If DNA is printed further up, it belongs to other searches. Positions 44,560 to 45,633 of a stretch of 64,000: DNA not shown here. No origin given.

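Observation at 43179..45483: Tyl1a/TylB/TylM1-like cassette predicting an N,N-dimethylated 3-amino-3,6-dideoxyhexose in a cell-surface glycan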

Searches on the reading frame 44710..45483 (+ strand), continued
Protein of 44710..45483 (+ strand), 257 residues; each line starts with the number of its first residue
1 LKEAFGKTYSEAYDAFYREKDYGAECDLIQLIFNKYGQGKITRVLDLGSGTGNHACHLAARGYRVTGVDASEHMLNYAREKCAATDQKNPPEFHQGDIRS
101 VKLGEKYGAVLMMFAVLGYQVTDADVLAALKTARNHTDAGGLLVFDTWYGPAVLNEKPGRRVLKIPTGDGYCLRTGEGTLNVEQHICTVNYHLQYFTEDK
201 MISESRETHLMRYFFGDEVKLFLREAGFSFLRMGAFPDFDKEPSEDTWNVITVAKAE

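Call 19: search_protein_families(library=ncbifam, proteins=[L001:3460-4359:+, L001:4356-5375:+, L001:5428-6339:+, L001:6407-6850:+, L001:6851-7987:+, L001:14651-15715:+, L002:6496-6897:+, L002:6898-8031:+], max_evalue=0.000001)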
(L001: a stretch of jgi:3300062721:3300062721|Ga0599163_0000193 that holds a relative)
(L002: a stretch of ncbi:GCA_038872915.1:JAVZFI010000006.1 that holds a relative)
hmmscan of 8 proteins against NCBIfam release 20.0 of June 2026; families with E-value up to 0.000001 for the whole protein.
L001:3460-4359:+ (299 aa): 21 families
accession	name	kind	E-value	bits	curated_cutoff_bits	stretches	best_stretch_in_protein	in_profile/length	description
TIGR01207.1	rmlA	equivalog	6.9e-139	461.8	360.65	1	2-286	1-285/286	glucose-1-phosphate thymidylyltransferase RfbA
NF012024.0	PRK15480.1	equivalog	2.4e-127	424.1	588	1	2-288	5-291/292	glucose-1-phosphate thymidylyltransferase RfbA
TIGR01208.1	rmlA_long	equivalog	2.2e-55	187.9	320.25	1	2-238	1-235/353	glucose-1-phosphate thymidylyltransferase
TIGR03992.1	Arch_glmU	subfamily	1.1e-42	146.3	292.1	1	1-238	1-229/393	bifunctional sugar-1-phosphate nucleotidylyltransferase/acetyltransferase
NF041313.1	UDPGP_AglF_Halo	equivalog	1.4e-29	103.2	400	1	1-209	1-207/234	UTP--glucose-1-phosphate uridylyltransferase AglF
NF041173.1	Sug_nt_acttase_Thmprot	equivalog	9.3e-29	100.6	600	1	1-234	1-224/405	bifunctional sugar-1-phosphate nucleotidylyltransferase/acetyltransferase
NF052502.1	man1P_GTase_Rv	exception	8.8e-24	84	440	1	3-234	3-227/352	mannose-1-phosphate guanylyltransferase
TIGR01099.1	galU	equivalog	1.1e-23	84.2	326.8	2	75-215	96-245/261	UTP--glucose-1-phosphate uridylyltransferase GalU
NF045761.1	NAMPUrTaseMurU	equivalog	2.3e-18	66.9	250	1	1-232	1-222/226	N-acetylmuramate alpha-1-phosphate uridylyltransferase MurU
NF003670.0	PRK05293.1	equivalog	4.7e-15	55.4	470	1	132-237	152-258/382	glucose-1-phosphate adenylyltransferase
TIGR02091.1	glgC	equivalog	3.5e-13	49.3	424.9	0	3-54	3-55/364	glucose-1-phosphate adenylyltransferase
NF009928.0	PRK13389.1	equivalog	1.4e-11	44.1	548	1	3-54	11-62/302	UTP--glucose-1-phosphate uridylyltransferase GalU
NF049965.1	GlMnHpPGnyltfHddC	equivalog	9.2e-11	41.8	300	1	1-180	1-171/221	D-glycero-D-manno-heptose 1-phosphate guanosyltransferase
NF007516.0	PRK10122.1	equivalog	7.8e-09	35.1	534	1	2-54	5-57/297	UTP--glucose-1-phosphate uridylyltransferase GalF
NF001947.0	PRK00725.1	subfamily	8.2e-09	34.7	470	0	4-59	20-76/426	glucose-1-phosphate adenylyltransferase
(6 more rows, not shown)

L001:4356-5375:+ (339 aa): 24 families
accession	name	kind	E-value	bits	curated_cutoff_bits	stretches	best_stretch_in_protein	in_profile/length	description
TIGR01181.1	dTDP_gluc_dehyt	equivalog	9e-143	475.1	365.1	1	4-320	2-321/321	dTDP-glucose 4,6-dehydratase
NF007490.0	PRK10084.1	subfamily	1.2e-109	366.7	649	1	4-333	3-357/361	dTDP-glucose 4,6-dehydratase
NF007582.0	PRK10217.1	equivalog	2.8e-105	352.3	698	1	1-325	1-346/355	dTDP-glucose 4,6-dehydratase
TIGR04180.1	EDH_00030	hypoth_equivalog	1.4e-43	149.1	475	1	4-295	1-294/297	NAD-dependent 4,6-dehydratase LegB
TIGR01179.1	galE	equivalog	2.4e-39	135.1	262.3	1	4-313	2-328/332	UDP-glucose 4-epimerase GalE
NF007956.0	PRK10675.1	subfamily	5.2e-28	98.1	394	2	4-156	3-155/338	UDP-glucose 4-epimerase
TIGR02622.1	CDP_4_6_dhtase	equivalog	8.7e-28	97.5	278.45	1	3-313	6-333/352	CDP-glucose 4,6-dehydratase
TIGR03466.1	HpnA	hypoth_equivalog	5.9e-25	87.8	367.65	1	4-261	3-243/327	hopanoid-associated sugar epimerase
TIGR02197.1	heptose_epim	equivalog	1.9e-21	76.6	274.6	1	4-312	1-315/316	ADP-glyceromanno-heptose 6-epimerase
NF011728.1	PRK15181.1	equivalog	1.9e-19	69.8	760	1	5-311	19-338/348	Vi polysaccharide biosynthesis UDP-N-acetylglucosaminuronic acid C-4 epimerase TviC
NF042422.1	oxyalk_red_OleD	equivalog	1.3e-18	67.5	580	1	4-264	3-254/329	2-alkyl-3-oxoalkanoate reductase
NF043036.1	ErythonDh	equivalog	1.9e-18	66.8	325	1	3-165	2-164/321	D-erythronate dehydrogenase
NF052578.1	StrlDmthSdmBMthl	equivalog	1.1e-16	61.5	600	1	1-247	1-233/328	sterol demethylase protein SdmB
TIGR03589.1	PseB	equivalog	4.3e-15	55.5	407.75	1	2-129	5-129/324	UDP-N-acetylglucosamine 4,6-dehydratase (inverting)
NF047922.1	GDPFucSynFcl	equivalog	4.1e-14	52.7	500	1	62-313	40-304/308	GDP-L-fucose synthase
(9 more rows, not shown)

L001:5428-6339:+ (303 aa): 2 families
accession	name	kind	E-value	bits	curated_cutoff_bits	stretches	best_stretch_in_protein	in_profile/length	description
TIGR01214.1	rmlD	equivalog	2.5e-18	66.2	224.05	1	11-274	1-280/285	dTDP-4-dehydrorhamnose reductase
TIGR01181.1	dTDP_gluc_dehyt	equivalog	9.4e-09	34.8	365.1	1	37-145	57-164/321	dTDP-glucose 4,6-dehydratase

L001:6407-6850:+ (147 aa): 1 family
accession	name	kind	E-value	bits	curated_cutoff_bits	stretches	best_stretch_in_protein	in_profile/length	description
TIGR04366.1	cupin_WbuC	subfamily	1e-07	31.9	42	1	50-145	33-126/132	WbuC family cupin fold metalloprotein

L001:6851-7987:+ (378 aa): 10 families
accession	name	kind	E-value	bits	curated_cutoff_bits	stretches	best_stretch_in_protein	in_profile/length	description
TIGR04181.1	NHT_00031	hypoth_equivalog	8.2e-97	324.3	420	1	3-358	1-359/359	LegC family aminotransferase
TIGR03588.1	PseC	equivalog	1.1e-69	235.2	423.5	1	9-377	8-380/380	UDP-4-amino-4,6-dideoxy-N-acetyl-beta-L-altrosamine transaminase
TIGR04427.1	PLP_DesI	equivalog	2.1e-61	208.2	650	1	18-374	38-380/390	dTDP-4-dehydro-6-deoxyglucose aminotransferase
NF008658.2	PRK11658.1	equivalog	5.1e-58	196.5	631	1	4-377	6-377/379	UDP-4-amino-4-deoxy-L-arabinose aminotransferase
NF008687.0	PRK11706.1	equivalog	1.9e-57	194.7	375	1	3-377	2-374/375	dTDP-4-amino-4,6-dideoxygalactose transaminase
NF011936.0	PRK15407.1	equivalog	1.4e-54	185.5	423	2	5-217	39-249/440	lipopolysaccharide biosynthesis protein RfbH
TIGR02379.1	ECA_wecE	subfamily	8.1e-43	146.6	434.85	1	3-377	2-375/376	dTDP-4-amino-4,6-dideoxy-D-glucose transaminase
NF004770.0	PRK06108.1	subfamily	1.7e-08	33.7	422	1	51-158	100-212/396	pyridoxal phosphate-dependent aminotransferase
NF041364.1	GntC_guanitoxin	equivalog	4.4e-07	29.1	415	1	52-154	64-174/356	guanitoxin biosynthesis PLP-dependent (S)-gamma-hydroxy-L-arginine cyclodehydratase GntC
NF006569.0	PRK09082.1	subfamily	4.6e-07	29.3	420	1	42-153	85-202/386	methionine aminotransferase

L001:14651-15715:+ (354 aa): 12 families
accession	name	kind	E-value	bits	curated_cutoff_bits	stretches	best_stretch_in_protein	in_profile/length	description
TIGR01472.1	gmd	equivalog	6.2e-168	558.3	415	1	3-323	1-340/342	GDP-mannose 4,6-dehydratase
TIGR04180.1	EDH_00030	hypoth_equivalog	4.4e-33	114.6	475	1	6-308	2-296/297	NAD-dependent 4,6-dehydratase LegB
TIGR01181.1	dTDP_gluc_dehyt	equivalog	1.8e-28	99.5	365.1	1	5-314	2-304/321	dTDP-glucose 4,6-dehydratase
TIGR02622.1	CDP_4_6_dhtase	equivalog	5.1e-25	88.4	278.45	1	3-173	5-172/352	CDP-glucose 4,6-dehydratase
TIGR01179.1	galE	equivalog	1.8e-20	73.1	262.3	1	5-309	2-312/332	UDP-glucose 4-epimerase GalE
NF007582.0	PRK10217.1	equivalog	3.2e-15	56.1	698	1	3-244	2-245/355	dTDP-glucose 4,6-dehydratase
NF007490.0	PRK10084.1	subfamily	1.3e-11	44.1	649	1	57-243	51-251/361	dTDP-glucose 4,6-dehydratase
NF043036.1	ErythonDh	equivalog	4.1e-10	39.4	325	1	4-169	2-163/321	D-erythronate dehydrogenase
NF052578.1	StrlDmthSdmBMthl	equivalog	5e-10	39.6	600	1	5-262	3-239/328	sterol demethylase protein SdmB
NF011728.1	PRK15181.1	equivalog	7.7e-10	38.3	760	1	3-312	16-328/348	Vi polysaccharide biosynthesis UDP-N-acetylglucosaminuronic acid C-4 epimerase TviC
NF007956.0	PRK10675.1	subfamily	2e-08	33.8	394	1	4-163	2-157/338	UDP-glucose 4-epimerase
TIGR03466.1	HpnA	hypoth_equivalog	7.4e-08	31.6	367.65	1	4-152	2-135/327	hopanoid-associated sugar epimerase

L002:6496-6897:+ (133 aa): 1 family
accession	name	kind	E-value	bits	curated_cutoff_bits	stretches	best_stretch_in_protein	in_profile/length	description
TIGR04366.1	cupin_WbuC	subfamily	3.4e-07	30.2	42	1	38-131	35-126/132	WbuC family cupin fold metalloprotein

L002:6898-8031:+ (377 aa): 8 families
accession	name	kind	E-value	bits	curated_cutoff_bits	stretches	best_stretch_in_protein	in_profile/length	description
TIGR04181.1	NHT_00031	hypoth_equivalog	4.5e-105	351.5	420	1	2-357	1-359/359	LegC family aminotransferase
TIGR03588.1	PseC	equivalog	1.1e-76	258.2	423.5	1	1-376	1-380/380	UDP-4-amino-4,6-dideoxy-N-acetyl-beta-L-altrosamine transaminase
TIGR04427.1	PLP_DesI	equivalog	1e-66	225.7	650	1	15-373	36-380/390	dTDP-4-dehydro-6-deoxyglucose aminotransferase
NF008687.0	PRK11706.1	equivalog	1.2e-64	218.4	375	1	1-375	1-373/375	dTDP-4-amino-4,6-dideoxygalactose transaminase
NF008658.2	PRK11658.1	equivalog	3.2e-61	207.1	631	1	2-376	5-377/379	UDP-4-amino-4-deoxy-L-arabinose aminotransferase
NF011936.0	PRK15407.1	equivalog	7.3e-60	202.9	423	2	2-216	37-249/440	lipopolysaccharide biosynthesis protein RfbH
TIGR02379.1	ECA_wecE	subfamily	1.9e-49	168.4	434.85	1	1-376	1-375/376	dTDP-4-amino-4,6-dideoxy-D-glucose transaminase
NF005816.0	PRK07682.1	equivalog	7.2e-07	28.2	620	1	50-126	94-170/390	aminotransferase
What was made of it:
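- On GDP-perosamine synthase (Per/RfbE): L001 has RmlA/RmlB adjacent instead (call 19).
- On WbuC cupin family (TIGR04366): Two homologs from other loci score 30-32 bits (call 19).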

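Call 51: search_solved_structures(query=window:44710-45483:+, max_evalue=3e-15, show_alignments=5)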
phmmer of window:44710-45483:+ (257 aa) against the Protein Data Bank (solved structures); distinct sequences matched with E-value up to 3e-15: 7.
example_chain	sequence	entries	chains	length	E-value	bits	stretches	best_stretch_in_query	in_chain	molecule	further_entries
3bxo_A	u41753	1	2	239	8.6e-20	74.5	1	9-156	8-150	N,N-dimethyltransferase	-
1wzn_A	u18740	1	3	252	4.1e-18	69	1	10-165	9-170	SAM-dependent methyltransferase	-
5bsz_A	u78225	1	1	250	5.2e-16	62.1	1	4-154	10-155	N-methyltransferase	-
6m83_A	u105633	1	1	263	1.5e-15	60.6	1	9-232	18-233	dTDP-3-amino-3,6-dideoxy-alpha-D-glucopyranose N,N-dimethyltransferase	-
6m81_A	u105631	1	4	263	2e-15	60.2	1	7-232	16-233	dTDP-3-amino-3,6-dideoxy-alpha-D-glucopyranose N,N-dimethyltransferase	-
3d2l_A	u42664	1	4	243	2.3e-15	60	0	38-247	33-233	SAM-dependent methyltransferase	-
3pfg_A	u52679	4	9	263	2.8e-15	59.7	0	9-232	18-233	N-methyltransferase | dTDP-3-amino-3,6-dideoxy-alpha-D-glucopyranose N,N-dimethyltransferase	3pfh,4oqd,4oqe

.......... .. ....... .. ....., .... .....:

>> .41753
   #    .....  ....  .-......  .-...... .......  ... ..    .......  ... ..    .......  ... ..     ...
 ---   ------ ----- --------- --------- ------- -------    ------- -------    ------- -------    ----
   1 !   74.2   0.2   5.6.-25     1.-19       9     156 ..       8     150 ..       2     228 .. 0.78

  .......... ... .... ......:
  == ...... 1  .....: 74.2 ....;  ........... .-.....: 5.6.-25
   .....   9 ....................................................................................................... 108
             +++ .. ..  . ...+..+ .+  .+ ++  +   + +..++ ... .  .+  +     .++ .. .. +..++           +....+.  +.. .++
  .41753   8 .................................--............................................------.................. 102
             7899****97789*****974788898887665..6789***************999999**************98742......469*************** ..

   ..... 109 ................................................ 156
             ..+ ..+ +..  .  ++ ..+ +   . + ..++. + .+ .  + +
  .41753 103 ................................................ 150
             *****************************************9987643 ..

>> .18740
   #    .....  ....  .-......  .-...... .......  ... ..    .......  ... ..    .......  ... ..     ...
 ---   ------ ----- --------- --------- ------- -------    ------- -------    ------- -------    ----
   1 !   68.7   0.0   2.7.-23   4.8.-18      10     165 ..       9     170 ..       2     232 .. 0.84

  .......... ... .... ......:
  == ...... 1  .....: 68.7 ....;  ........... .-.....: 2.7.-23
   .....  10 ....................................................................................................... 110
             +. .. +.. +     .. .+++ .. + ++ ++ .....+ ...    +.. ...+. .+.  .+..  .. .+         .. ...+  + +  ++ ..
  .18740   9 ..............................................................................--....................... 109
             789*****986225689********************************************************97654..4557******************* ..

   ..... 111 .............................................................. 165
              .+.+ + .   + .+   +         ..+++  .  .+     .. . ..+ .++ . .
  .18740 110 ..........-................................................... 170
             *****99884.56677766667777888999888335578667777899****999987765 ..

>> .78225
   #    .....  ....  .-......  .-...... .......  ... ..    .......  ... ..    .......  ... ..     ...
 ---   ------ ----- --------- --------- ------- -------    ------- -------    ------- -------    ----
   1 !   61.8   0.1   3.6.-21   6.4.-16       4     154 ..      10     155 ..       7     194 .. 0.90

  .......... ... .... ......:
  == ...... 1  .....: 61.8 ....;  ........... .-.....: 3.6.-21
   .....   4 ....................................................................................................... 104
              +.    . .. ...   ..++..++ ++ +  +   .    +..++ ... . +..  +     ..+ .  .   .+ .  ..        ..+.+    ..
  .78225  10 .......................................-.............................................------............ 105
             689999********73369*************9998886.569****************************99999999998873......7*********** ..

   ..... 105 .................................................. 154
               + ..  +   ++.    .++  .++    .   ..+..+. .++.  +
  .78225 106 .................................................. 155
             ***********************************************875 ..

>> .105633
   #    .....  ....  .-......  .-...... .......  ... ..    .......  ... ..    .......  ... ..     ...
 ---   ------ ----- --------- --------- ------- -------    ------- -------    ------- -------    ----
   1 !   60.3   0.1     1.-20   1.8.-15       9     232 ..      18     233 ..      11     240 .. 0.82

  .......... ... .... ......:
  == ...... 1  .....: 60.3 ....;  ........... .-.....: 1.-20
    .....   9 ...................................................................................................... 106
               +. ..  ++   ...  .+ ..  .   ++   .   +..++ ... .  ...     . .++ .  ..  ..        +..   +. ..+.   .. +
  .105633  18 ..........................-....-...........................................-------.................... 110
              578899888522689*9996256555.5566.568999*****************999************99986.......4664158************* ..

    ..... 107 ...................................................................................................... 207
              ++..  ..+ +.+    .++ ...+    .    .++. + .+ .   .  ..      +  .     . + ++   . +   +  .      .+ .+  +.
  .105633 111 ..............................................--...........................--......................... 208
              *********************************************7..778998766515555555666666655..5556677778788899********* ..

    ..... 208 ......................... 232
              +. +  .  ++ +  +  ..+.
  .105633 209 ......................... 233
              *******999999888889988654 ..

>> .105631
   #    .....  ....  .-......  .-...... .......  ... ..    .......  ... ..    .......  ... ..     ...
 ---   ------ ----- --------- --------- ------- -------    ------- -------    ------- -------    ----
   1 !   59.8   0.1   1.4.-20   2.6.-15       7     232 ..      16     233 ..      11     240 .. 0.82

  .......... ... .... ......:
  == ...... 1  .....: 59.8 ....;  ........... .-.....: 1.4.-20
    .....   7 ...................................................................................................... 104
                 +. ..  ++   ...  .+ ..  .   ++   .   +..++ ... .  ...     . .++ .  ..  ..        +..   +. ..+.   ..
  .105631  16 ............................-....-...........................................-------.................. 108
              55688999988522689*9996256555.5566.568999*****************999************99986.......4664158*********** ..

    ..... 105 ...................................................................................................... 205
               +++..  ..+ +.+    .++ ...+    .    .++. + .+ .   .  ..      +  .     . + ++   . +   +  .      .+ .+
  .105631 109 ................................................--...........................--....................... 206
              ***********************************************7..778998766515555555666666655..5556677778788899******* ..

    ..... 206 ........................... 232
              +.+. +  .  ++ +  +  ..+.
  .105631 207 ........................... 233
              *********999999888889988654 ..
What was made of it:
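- On TylM1/DesVI-type NDP-amino-sugar N-methyltransferases: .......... aligns with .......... of TylM1 (call 51).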
